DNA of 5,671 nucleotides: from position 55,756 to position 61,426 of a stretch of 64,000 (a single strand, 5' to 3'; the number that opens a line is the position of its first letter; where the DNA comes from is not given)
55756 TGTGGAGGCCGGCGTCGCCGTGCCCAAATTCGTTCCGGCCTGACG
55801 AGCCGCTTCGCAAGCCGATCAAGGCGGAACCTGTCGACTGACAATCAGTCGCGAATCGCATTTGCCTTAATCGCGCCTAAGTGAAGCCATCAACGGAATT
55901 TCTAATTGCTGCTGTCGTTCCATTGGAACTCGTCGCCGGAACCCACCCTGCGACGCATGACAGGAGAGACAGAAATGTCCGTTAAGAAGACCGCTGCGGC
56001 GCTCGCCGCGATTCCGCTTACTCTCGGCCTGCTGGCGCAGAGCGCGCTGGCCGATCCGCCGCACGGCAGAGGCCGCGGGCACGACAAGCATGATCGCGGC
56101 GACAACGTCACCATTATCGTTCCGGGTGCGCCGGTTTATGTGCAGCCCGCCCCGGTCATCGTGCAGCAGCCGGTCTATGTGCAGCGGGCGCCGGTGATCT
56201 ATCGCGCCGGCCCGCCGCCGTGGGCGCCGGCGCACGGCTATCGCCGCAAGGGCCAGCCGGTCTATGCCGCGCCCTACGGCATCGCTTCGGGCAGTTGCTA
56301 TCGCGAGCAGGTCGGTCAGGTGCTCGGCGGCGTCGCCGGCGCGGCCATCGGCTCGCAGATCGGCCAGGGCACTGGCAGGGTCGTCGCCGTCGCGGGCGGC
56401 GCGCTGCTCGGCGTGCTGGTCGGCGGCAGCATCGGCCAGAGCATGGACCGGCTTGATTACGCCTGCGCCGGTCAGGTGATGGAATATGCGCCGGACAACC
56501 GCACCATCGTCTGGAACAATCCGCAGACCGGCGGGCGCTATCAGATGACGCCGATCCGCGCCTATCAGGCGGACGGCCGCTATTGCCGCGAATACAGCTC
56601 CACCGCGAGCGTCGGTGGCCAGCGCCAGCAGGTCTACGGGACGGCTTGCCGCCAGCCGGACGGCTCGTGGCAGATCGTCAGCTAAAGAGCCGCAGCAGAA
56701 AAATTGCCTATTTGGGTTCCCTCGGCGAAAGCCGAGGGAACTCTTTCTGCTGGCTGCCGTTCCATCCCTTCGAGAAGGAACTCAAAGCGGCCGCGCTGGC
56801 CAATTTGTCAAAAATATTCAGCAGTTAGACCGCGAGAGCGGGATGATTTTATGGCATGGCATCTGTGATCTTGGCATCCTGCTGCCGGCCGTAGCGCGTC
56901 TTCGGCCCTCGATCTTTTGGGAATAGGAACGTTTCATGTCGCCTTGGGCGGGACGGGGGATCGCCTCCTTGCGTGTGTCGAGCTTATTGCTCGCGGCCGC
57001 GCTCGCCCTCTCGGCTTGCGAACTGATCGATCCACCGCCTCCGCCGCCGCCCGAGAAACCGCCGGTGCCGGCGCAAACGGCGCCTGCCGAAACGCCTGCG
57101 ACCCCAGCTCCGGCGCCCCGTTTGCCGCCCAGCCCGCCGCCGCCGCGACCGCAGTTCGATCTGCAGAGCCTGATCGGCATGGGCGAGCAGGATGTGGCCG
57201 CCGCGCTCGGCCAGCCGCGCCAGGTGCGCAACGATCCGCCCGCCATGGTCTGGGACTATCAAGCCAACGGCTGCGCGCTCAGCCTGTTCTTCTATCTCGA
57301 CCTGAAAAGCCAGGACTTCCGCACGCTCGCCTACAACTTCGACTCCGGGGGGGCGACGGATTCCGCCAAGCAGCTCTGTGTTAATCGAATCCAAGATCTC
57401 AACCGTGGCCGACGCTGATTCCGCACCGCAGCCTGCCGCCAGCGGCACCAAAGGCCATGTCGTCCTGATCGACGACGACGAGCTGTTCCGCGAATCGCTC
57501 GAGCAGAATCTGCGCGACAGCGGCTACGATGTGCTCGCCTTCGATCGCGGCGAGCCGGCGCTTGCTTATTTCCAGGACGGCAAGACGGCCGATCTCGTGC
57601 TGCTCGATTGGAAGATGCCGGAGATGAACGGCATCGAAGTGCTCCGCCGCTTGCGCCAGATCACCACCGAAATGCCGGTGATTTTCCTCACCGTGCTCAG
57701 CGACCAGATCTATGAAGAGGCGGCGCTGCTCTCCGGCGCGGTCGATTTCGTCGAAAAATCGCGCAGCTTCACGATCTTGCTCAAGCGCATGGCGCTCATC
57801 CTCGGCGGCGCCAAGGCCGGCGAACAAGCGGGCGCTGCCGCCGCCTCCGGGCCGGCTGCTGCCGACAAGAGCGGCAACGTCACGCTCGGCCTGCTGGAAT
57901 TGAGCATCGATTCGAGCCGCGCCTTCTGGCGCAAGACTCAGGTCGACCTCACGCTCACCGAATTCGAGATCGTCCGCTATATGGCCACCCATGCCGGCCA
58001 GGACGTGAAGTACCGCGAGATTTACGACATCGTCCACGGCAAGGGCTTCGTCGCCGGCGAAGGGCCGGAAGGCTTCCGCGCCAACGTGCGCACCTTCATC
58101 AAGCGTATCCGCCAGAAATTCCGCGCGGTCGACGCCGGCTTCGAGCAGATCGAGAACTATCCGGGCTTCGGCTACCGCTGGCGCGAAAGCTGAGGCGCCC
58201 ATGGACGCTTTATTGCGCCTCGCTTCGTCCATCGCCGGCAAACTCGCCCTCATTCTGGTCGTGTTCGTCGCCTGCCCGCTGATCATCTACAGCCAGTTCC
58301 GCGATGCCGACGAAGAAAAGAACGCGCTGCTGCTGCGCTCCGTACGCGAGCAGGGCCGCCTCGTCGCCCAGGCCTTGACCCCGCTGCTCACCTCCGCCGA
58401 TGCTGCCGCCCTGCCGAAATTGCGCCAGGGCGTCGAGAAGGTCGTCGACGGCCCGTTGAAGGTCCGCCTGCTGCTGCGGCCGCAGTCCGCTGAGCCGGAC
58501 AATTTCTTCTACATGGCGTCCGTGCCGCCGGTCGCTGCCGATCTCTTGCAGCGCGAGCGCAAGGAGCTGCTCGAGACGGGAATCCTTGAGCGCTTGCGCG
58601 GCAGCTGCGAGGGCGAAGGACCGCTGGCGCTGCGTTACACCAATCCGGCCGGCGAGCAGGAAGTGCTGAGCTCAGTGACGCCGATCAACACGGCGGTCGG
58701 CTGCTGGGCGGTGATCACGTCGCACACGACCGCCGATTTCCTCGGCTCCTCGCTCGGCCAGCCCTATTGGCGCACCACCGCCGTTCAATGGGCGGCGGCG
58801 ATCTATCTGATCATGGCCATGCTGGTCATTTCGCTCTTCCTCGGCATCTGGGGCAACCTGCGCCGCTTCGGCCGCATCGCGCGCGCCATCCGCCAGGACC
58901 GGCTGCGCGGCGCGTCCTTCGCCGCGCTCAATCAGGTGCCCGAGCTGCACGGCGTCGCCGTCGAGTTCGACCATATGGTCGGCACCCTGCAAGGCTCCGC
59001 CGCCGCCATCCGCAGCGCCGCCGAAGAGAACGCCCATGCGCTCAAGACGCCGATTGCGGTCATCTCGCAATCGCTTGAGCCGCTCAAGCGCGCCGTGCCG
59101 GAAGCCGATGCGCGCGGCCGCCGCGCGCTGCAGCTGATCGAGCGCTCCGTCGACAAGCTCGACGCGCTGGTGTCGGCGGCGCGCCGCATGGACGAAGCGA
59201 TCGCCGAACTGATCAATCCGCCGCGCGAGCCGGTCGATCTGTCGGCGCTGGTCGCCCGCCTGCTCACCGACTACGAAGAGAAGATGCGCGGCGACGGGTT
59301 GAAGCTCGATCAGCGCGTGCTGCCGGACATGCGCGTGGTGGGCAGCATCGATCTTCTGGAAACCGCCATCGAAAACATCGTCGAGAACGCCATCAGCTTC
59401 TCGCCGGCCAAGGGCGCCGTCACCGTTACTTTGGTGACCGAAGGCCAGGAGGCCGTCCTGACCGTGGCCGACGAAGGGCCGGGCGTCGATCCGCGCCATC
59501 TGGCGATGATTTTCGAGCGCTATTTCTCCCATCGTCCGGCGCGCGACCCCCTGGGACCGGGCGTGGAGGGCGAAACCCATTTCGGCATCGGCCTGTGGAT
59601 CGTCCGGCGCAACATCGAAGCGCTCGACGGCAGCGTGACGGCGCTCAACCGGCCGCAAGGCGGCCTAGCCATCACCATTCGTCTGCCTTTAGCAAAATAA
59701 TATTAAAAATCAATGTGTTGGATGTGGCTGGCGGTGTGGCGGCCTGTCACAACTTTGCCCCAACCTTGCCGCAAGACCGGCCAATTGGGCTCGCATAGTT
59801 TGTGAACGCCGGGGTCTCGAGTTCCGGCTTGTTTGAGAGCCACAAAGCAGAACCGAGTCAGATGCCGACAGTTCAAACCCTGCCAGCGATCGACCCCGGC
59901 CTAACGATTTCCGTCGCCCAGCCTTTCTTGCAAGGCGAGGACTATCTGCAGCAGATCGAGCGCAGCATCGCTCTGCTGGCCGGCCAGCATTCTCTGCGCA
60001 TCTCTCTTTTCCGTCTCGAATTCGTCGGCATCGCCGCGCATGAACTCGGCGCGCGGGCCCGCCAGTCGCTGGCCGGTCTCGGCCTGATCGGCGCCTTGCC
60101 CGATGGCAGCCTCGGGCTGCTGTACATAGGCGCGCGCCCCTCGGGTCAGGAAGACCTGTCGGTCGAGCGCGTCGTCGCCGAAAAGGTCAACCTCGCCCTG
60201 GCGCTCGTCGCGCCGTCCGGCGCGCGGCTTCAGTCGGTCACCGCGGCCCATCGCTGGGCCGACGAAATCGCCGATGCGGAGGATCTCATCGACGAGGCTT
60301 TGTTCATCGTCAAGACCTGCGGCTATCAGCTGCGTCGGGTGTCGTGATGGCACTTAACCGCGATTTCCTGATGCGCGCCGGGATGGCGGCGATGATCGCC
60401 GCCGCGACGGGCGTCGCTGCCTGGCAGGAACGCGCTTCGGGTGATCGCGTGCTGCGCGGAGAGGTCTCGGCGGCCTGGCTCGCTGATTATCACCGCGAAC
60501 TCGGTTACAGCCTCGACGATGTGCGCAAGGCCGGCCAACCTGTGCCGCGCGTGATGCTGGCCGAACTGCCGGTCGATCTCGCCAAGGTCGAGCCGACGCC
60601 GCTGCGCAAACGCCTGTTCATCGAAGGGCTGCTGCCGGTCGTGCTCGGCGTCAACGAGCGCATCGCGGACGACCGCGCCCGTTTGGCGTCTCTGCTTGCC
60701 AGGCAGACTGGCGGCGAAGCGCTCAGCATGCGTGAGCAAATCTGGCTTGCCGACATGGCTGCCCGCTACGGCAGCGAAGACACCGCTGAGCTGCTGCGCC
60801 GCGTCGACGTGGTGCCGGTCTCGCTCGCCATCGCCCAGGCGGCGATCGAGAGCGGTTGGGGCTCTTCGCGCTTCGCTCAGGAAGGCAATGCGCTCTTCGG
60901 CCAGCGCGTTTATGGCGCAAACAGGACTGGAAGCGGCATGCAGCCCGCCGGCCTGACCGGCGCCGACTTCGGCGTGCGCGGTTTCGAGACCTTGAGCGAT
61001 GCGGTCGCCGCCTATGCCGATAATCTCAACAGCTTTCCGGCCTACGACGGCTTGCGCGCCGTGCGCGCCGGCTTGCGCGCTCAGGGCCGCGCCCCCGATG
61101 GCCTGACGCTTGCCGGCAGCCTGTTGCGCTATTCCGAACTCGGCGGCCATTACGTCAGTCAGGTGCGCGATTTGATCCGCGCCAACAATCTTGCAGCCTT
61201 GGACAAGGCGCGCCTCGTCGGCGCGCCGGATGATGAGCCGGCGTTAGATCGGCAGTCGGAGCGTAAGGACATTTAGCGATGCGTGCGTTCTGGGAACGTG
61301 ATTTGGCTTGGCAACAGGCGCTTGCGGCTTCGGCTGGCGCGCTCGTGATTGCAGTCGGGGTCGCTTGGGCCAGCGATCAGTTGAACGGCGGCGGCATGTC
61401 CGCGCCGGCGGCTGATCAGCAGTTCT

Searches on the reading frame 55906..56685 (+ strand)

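Call 76: search_protein_families(library=pfam, proteins=[window:55906-56685:+], max_evalue=0.001)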
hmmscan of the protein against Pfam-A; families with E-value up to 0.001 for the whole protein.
window:55906-56685:+ (259 aa): 3 families
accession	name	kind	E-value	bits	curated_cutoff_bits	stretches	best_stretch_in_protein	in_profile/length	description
PF16998.10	17kDa_Anti_2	-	4.7e-11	43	26.6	1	198-259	51-112/116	17 kDa outer membrane surface antigen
PF05433.20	Rick_17kDa_Anti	-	1.9e-05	24.9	24.2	1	137-177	2-43/43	Glycine zipper 2TM domain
PF13488.11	Gly-zipper_Omp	-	2.2e-05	24.7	25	1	141-182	2-44/46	Glycine zipper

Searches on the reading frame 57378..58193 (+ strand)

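Call 76: search_protein_families(library=pfam, proteins=[window:57378-58193:+], max_evalue=0.001)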
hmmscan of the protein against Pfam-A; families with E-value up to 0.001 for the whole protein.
window:57378-58193:+ (271 aa): 2 families
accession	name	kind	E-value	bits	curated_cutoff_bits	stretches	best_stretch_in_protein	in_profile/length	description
PF00072.30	Response_reg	-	1.5e-25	89.9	30.2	1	28-137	1-109/111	Response regulator receiver domain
PF00486.34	Trans_reg_C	-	2.3e-09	37.6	26.2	1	187-267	2-76/77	Transcriptional regulatory protein, C terminal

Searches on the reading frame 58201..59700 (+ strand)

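Call 76: search_protein_families(library=pfam, proteins=[window:58201-59700:+], max_evalue=0.001)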
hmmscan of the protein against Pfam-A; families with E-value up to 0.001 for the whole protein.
window:58201-59700:+ (499 aa): 2 families
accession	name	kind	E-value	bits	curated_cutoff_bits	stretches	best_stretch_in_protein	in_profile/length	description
PF02518.31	HATPase_c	-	9.9e-20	71.5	26.4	1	383-498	3-110/111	Histidine kinase-, DNA gyrase B-, and HSP90-like ATPase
PF00512.31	HisKA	-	4.1e-05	24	26.9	1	278-326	10-56/66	His Kinase A (phospho-acceptor) domain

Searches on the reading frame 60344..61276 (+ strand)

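Call 16: search_protein_families(library=pfam, proteins=[window:60344-61276:+], max_evalue=0.01)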
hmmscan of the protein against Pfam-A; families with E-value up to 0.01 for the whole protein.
window:60344-61276:+ (310 aa): 1 family
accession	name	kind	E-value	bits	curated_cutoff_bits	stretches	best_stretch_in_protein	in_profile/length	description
PF01832.25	Glucosaminidase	-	2e-13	51.5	30.2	1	148-239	5-88/123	Mannosyl-glycoprotein endo-beta-N-acetylglucosaminidase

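Call 73: search_protein_families(library=ncbifam, proteins=[window:60344-61276:+], max_evalue=0.01)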
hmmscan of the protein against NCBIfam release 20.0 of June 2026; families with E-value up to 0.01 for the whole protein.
window:60344-61276:+ (310 aa): 4 families
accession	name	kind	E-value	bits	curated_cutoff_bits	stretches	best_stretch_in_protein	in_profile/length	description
NF007681.0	PRK10356.1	equivalog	2.9e-27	95.6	193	1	75-281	64-266/274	protein bax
NF038016.1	sporang_Gsm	equivalog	6.5e-08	32.3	240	1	151-192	178-219/316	sporangiospore maturation cell wall hydrolase GsmA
TIGR02541.1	flagell_FlgJ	equivalog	0.0052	16.7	193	1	149-182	160-193/294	flagellar assembly peptidoglycan hydrolase FlgJ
NF009357.0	PRK12712.1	equivalog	0.0053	16.2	606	0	147-183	207-244/344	flagellar rod assembly protein/muramidase FlgJ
